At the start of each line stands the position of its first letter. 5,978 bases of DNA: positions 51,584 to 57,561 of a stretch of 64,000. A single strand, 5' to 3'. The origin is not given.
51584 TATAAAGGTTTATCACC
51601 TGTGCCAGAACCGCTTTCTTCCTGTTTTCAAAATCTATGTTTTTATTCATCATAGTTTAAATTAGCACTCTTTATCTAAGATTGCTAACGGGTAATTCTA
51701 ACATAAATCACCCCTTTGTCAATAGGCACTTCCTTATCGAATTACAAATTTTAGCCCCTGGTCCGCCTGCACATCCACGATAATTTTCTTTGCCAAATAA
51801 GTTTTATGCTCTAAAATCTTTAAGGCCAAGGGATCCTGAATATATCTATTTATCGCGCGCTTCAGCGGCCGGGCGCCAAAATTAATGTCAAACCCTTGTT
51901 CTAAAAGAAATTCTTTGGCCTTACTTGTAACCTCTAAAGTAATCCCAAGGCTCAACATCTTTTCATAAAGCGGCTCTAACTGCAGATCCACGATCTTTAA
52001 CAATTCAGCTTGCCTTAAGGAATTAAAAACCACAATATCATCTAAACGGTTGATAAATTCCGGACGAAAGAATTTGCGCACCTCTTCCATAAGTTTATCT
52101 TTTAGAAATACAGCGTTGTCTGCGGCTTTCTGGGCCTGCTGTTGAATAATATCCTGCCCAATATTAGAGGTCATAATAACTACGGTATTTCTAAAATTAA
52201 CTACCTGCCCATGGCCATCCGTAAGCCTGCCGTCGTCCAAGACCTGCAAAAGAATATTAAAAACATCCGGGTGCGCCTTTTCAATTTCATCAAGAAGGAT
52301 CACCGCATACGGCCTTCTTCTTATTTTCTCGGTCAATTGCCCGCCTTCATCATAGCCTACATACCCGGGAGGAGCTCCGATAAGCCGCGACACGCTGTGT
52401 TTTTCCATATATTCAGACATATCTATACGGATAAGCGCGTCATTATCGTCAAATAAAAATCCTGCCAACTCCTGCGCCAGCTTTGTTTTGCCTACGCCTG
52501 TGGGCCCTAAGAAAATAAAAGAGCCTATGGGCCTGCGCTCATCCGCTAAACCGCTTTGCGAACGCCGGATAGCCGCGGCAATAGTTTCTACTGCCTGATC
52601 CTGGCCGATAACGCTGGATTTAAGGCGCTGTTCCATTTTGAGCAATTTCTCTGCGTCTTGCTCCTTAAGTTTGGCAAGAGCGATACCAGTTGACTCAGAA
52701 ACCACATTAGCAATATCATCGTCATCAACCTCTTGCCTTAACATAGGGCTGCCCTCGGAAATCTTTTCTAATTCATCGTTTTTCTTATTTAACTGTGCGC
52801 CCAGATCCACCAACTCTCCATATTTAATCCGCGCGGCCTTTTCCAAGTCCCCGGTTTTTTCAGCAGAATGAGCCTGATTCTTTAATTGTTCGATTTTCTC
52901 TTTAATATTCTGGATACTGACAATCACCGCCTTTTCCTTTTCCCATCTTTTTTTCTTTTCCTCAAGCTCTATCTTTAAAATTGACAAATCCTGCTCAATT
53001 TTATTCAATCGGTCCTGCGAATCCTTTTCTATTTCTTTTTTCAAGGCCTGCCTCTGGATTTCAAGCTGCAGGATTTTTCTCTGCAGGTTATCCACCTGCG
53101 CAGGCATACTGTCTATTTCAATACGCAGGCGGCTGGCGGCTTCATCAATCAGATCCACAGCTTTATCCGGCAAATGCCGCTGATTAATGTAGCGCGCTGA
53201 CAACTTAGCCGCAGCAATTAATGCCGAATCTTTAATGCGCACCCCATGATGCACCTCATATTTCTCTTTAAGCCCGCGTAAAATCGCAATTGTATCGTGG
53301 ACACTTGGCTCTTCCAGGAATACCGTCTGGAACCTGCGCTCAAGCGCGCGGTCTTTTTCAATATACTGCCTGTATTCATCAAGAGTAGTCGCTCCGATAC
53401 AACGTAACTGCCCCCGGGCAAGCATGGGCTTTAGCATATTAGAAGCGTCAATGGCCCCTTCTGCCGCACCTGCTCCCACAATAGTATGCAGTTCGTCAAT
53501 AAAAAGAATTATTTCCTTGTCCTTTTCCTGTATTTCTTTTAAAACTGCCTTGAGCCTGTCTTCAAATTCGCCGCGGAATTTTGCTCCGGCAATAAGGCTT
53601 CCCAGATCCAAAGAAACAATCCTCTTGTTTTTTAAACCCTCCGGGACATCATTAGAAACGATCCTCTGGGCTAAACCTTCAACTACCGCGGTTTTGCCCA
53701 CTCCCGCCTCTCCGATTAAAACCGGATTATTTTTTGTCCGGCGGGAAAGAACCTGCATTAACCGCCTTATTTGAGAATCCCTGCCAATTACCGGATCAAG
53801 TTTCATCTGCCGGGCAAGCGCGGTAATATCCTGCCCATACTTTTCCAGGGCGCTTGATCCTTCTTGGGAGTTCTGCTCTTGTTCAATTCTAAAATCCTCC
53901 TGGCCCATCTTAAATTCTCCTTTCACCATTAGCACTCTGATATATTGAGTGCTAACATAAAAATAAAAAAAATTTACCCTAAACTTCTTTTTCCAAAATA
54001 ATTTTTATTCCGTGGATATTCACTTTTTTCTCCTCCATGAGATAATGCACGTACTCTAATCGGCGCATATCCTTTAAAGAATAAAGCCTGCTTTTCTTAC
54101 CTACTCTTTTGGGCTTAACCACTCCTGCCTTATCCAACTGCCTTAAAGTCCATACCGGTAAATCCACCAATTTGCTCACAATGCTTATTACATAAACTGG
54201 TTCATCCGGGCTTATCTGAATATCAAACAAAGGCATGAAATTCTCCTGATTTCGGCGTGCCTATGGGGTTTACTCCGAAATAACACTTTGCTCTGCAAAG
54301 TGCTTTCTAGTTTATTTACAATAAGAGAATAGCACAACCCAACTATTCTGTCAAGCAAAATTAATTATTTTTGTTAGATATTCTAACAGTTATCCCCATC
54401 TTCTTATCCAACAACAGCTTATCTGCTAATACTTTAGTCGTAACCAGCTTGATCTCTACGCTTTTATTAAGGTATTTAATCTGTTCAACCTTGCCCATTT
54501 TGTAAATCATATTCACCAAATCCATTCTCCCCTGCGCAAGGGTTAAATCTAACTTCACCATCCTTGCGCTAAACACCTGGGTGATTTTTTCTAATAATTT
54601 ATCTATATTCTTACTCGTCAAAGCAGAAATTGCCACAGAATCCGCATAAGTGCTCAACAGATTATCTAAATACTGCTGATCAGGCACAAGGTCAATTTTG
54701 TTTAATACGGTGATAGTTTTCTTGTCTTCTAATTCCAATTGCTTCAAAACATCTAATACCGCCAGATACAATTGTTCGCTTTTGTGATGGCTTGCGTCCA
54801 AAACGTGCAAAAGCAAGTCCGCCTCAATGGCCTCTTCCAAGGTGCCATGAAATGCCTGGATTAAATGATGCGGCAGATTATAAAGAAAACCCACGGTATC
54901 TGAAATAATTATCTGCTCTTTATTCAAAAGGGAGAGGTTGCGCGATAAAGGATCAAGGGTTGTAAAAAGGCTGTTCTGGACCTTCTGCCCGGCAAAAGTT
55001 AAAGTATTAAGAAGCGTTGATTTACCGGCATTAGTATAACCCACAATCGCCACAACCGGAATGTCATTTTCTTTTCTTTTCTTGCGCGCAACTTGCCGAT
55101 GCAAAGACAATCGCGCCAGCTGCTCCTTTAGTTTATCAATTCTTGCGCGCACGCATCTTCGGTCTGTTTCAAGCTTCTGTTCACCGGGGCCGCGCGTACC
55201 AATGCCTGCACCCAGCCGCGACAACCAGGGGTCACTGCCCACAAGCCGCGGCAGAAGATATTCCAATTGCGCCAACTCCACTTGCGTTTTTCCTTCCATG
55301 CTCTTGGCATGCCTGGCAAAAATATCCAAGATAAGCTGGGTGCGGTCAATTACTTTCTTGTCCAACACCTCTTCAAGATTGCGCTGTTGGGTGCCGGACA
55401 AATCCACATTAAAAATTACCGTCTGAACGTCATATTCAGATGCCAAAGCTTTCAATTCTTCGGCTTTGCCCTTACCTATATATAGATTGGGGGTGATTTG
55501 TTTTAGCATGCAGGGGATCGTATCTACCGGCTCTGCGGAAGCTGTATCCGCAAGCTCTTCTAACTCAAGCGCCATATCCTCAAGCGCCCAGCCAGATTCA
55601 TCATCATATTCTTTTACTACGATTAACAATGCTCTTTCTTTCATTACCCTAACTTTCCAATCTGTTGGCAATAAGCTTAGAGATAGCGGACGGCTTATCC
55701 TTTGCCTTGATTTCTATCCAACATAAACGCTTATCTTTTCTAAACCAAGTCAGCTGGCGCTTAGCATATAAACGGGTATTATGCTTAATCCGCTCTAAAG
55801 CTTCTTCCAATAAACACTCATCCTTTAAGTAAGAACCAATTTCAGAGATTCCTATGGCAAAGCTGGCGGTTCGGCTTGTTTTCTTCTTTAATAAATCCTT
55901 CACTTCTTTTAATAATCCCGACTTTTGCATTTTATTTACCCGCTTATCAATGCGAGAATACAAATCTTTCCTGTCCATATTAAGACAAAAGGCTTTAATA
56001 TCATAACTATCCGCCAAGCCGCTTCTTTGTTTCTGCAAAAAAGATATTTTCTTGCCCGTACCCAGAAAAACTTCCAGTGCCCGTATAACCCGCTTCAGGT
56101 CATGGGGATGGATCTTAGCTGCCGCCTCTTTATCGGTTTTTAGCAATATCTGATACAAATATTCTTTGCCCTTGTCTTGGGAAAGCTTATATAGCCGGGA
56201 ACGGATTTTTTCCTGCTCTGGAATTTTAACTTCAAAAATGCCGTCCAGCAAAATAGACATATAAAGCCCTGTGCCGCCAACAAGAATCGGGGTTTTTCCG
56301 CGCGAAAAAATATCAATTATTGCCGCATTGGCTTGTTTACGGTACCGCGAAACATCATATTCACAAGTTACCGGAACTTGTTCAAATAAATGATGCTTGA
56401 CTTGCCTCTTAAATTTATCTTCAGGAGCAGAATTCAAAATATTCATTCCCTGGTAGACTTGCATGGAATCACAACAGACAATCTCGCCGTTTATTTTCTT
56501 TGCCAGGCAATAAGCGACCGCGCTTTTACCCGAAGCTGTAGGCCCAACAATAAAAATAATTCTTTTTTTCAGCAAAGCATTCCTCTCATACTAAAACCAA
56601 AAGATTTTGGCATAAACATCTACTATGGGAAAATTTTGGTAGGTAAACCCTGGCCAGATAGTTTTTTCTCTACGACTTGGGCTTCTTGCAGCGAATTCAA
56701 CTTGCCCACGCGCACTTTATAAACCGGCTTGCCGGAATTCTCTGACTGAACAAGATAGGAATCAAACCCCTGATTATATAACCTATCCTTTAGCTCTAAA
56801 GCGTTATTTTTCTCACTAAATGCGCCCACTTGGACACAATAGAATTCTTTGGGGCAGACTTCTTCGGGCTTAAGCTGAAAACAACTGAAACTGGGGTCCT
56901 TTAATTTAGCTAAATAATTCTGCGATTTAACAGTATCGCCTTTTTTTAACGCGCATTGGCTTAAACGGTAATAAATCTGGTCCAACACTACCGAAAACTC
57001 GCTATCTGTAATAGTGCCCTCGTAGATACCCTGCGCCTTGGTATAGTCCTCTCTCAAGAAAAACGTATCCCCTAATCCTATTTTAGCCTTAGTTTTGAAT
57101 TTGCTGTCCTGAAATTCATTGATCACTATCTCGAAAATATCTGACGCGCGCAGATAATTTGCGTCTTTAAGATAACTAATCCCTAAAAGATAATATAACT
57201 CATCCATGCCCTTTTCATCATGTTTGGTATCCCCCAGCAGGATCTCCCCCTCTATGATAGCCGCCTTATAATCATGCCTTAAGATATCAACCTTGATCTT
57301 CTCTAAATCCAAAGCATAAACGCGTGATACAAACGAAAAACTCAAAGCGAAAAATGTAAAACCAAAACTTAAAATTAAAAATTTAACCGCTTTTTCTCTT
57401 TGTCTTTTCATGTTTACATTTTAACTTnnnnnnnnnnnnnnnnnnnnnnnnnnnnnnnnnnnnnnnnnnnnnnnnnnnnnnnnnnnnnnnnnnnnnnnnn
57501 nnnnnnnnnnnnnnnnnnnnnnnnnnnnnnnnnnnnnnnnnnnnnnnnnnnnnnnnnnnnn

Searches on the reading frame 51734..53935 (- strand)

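Call 14: search_protein_families(library=pfam, proteins=[window:51734-53935:-])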
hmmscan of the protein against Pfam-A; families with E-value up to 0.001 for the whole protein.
window:51734-53935:- (733 aa): 22 families
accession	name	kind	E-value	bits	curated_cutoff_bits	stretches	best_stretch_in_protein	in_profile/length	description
PF07724.20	AAA_2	-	1.9e-72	243.1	27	1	468-634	1-166/166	AAA domain (Cdc48 subfamily)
PF17871.7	AAA_lid_9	-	3.1e-33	114.2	22.8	1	211-313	1-103/104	AAA lid domain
PF00004.35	AAA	-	2.1e-24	86.9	21.2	2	72-203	2-124/131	ATPase family associated with various cellular activities (AAA)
PF10431.15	ClpB_D2-small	-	2.4e-21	76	21.9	1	640-713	1-74/81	C-terminal, D2-small domain, of ClpB protein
PF07728.20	AAA_5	-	1.8e-19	70.5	22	1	473-594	2-125/139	AAA domain (dynein-related subfamily)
PF13191.12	AAA_16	-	8.6e-14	52.8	32.6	1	49-112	2-85/167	AAA ATPase domain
PF13401.12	AAA_22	-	2.7e-11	44.3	27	1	472-568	7-110/130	AAA domain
PF00158.32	Sigma54_activat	-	4e-09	36.8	20.2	1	472-594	24-146/168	Sigma-54 interaction domain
PF05621.17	TniB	-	9.8e-07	28.8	22.4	1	57-208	24-185/189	Bacterial TniB protein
PF01637.24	ATPase_2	-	1.5e-06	28.7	33.2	1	52-158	4-128/225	ATPase domain predominantly from Archaea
PF13173.12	AAA_14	-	1.6e-06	28.6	27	0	72-155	6-77/129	AAA domain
PF01695.23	IstB_IS21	-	2.7e-06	27.5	24.1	0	55-133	79-153/238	IstB-like ATP binding protein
PF12775.13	AAA_7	-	3.1e-06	27.3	25.8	0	473-519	36-82/181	P-loop containing dynein motor region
PF05729.18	NACHT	-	2.9e-05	24.4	26.7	0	72-100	4-32/167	NACHT domain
PF13479.12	AAA_24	-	7.2e-05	23.2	27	0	475-560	7-82/195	AAA domain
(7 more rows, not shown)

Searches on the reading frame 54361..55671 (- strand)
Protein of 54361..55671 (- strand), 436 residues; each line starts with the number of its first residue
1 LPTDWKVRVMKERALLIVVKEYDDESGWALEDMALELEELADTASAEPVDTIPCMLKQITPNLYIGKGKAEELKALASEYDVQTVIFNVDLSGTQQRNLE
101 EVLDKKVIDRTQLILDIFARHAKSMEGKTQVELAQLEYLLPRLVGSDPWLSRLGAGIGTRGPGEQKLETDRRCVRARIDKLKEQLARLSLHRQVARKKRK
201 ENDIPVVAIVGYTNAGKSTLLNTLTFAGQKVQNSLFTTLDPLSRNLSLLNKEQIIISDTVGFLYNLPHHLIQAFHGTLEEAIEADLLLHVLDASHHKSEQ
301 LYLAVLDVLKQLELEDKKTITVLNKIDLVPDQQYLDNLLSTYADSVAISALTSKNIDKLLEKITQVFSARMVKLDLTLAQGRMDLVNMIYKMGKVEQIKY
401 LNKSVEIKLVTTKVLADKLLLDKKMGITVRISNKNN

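Call 14: search_protein_families(library=pfam, proteins=[window:54361-55671:-])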
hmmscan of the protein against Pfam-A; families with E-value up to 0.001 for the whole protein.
window:54361-55671:- (436 aa): 10 families
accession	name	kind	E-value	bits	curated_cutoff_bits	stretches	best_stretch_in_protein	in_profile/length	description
PF16360.10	GTP-bdg_M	-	8.5e-29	100.4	29.5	1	121-199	1-79/79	GTP-binding GTPase Middle Region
PF13167.11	GTP-bdg_N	-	9.9e-29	100.2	25.4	1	35-119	5-89/89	GTP-binding GTPase N-terminal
PF01926.29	MMR_HSR1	-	7.7e-23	81.2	21.9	1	207-325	2-113/113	50S ribosome-binding GTPase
PF02421.24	FeoB_N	-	1.3e-09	38.2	27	1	207-363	3-156/156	Ferrous iron transport protein B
PF19275.4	HflX_C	-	5.1e-09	36.5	26.4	1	343-429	10-95/102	HflX C-terminal domain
PF00009.33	GTP_EFTU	-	1e-07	32.2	26.5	0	283-367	92-186/188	Elongation factor Tu GTP binding domain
PF16897.10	MMR_HSR1_Xtn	-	3.4e-06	27.4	35.2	1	317-364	56-101/106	C-terminal region of MMR_HSR1 domain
PF03193.22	RsgA_GTPase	-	1.8e-05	25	30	0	308-365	45-106/174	RsgA GTPase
PF02492.25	cobW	-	0.00011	22.3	20.7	0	241-340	76-167/180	CobW/HypB/UreG, nucleotide-binding domain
PF00350.29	Dynamin_N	-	0.00044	20.7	27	0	207-225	1-19/168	Dynamin family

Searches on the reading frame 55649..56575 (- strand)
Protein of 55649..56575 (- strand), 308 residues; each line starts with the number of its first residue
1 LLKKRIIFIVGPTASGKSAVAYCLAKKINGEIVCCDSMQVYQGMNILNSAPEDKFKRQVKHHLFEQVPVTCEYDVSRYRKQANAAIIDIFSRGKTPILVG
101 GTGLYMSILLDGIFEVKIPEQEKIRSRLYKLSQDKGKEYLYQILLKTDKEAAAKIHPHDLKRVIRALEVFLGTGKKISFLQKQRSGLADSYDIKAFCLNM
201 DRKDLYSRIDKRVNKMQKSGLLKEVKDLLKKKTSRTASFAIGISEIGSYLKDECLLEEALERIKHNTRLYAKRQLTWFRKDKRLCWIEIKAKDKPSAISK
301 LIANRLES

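Call 14: search_protein_families(library=pfam, proteins=[window:55649-56575:-])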
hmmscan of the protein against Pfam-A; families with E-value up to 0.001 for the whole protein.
window:55649-56575:- (308 aa): 4 families
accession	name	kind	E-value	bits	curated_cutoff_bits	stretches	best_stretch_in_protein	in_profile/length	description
PF01715.23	IPPT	-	1.5e-77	261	23.6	1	39-281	1-243/243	IPP transferase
PF01745.22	IPT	-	7.6e-05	22.7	20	1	6-52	3-49/233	Isopentenyl transferase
PF02224.24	Cytidylate_kin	-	0.00058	20.1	26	0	8-46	2-38/211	Cytidylate kinase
PF13238.12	AAA_18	-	0.00099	20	29.4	0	7-33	1-26/128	AAA domain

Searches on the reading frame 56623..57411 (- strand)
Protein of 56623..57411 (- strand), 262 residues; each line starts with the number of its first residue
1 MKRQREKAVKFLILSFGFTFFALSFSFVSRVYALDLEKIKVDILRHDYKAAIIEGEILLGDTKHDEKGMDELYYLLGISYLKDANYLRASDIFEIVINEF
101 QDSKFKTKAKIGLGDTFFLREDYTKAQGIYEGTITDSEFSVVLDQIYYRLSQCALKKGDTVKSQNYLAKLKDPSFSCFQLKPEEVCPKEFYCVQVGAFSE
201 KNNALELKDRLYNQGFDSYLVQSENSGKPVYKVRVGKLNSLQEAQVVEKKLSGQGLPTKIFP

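Call 14: search_protein_families(library=pfam, proteins=[window:56623-57411:-])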
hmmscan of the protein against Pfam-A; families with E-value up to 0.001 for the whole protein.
window:56623-57411:- (262 aa): 4 families
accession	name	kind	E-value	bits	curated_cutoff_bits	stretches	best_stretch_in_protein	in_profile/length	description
PF05036.18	SPOR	-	5.7e-14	52.6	21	1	188-255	2-69/76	SPOR domain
PF13174.12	TPR_6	-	6e-05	23.9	26.3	0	73-103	3-33/33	Tetratricopeptide repeat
PF12895.13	ANAPC3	-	0.00071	20.2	27.2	0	46-94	3-47/82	Anaphase-promoting complex, cyclosome, subunit 3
PF07719.23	TPR_2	-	0.00087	19.7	27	0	146-169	3-26/34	Tetratricopeptide repeat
